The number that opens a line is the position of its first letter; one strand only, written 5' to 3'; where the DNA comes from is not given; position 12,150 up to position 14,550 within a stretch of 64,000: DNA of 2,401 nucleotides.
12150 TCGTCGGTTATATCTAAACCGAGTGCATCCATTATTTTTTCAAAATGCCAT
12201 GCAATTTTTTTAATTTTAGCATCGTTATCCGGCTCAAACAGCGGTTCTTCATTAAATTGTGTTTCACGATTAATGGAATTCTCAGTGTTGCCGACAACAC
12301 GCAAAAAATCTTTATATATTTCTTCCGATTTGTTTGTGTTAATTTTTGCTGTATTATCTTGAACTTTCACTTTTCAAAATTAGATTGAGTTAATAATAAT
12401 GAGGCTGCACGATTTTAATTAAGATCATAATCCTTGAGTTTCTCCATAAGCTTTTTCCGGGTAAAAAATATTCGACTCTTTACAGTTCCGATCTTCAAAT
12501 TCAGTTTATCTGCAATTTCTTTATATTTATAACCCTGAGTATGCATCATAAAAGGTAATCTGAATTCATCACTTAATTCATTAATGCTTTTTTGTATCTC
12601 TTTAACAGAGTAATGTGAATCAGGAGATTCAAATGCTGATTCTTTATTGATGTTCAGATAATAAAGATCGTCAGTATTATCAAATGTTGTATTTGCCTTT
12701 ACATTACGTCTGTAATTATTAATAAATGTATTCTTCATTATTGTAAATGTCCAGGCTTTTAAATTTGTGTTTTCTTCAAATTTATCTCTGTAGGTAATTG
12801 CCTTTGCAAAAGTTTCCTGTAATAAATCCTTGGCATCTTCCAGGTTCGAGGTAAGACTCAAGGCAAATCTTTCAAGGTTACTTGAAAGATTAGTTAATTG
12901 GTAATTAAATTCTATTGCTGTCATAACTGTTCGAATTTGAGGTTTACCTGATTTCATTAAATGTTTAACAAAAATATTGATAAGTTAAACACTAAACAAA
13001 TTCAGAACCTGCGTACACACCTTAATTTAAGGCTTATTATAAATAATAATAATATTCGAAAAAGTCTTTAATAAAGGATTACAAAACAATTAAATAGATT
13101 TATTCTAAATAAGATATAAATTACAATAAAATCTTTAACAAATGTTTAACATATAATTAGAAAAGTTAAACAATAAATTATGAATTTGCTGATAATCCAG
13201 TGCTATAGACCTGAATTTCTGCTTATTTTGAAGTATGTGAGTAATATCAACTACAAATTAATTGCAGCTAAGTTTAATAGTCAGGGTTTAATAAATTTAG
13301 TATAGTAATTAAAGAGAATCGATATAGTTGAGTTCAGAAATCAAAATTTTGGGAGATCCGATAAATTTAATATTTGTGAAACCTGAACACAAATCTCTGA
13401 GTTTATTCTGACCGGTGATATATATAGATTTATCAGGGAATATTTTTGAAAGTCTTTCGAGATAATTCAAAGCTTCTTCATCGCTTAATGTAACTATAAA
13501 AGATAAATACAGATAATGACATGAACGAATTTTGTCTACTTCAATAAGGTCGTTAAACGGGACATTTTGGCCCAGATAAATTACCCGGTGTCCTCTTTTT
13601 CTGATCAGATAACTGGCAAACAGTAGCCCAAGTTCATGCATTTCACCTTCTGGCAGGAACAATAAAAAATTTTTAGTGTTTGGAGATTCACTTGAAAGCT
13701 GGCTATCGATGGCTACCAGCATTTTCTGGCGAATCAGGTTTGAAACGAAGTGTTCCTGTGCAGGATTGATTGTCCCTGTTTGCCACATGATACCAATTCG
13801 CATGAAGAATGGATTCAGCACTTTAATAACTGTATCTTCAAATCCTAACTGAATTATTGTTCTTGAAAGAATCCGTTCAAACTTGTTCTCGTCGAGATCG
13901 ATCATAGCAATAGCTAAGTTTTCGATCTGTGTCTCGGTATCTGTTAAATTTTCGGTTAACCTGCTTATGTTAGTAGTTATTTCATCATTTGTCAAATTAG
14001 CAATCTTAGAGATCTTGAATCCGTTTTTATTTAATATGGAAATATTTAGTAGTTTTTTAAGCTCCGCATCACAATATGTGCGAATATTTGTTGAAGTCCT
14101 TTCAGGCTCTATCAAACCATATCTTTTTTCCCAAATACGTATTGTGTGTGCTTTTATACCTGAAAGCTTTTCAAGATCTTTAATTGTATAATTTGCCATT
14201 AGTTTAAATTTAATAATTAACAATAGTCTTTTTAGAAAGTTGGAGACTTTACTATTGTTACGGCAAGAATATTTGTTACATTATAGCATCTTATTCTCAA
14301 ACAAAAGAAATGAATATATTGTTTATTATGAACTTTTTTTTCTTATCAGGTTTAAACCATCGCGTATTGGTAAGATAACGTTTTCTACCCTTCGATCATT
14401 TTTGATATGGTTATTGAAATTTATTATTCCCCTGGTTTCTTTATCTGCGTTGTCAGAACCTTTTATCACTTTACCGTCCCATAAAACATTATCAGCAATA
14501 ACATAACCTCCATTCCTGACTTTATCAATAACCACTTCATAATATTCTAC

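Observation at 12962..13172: Two copies of a perfect 8-14-8 palindrome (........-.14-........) in the regulator-sigma spacer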

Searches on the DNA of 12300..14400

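Call 34: search_rna_families(source=window, start=12300, end=14400, threshold=evalue, max_evalue=1)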
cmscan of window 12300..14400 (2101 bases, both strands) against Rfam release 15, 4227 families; matches with E-value up to 1: 0.
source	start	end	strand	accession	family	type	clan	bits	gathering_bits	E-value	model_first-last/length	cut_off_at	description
